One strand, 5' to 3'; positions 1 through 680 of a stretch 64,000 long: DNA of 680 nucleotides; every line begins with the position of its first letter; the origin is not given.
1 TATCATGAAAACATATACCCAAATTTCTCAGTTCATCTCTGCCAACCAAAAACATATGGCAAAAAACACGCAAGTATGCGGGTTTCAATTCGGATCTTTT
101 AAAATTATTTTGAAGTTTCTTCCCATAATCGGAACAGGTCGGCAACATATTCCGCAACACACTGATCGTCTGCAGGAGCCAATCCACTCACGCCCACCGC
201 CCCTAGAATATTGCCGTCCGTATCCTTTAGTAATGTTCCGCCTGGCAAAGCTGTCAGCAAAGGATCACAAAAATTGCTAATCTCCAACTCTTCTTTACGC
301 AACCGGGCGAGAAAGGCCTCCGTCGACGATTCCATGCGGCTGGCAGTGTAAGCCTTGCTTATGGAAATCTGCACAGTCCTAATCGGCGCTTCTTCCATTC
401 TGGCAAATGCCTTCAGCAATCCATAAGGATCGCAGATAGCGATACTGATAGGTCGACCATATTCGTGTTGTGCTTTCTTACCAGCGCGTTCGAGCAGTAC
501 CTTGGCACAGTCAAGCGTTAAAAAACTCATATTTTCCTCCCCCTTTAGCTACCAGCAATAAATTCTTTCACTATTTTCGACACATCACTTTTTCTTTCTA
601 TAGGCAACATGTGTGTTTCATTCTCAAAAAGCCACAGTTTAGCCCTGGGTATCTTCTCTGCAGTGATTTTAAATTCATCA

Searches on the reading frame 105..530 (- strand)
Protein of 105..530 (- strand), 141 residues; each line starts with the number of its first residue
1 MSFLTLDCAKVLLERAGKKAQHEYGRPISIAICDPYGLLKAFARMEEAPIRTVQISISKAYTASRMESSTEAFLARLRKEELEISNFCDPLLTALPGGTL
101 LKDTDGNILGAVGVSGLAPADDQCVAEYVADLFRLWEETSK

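Call 80: search_protein_families(library=pfam, proteins=[window:105-530:-], max_evalue=0.00001)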
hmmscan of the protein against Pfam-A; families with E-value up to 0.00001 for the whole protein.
window:105-530:- (141 aa): 1 family
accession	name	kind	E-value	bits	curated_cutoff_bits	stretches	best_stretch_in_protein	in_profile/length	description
PF03928.20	HbpS-like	-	2.3e-27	96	25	1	4-128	1-125/128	Haem degrading protein HbpS-like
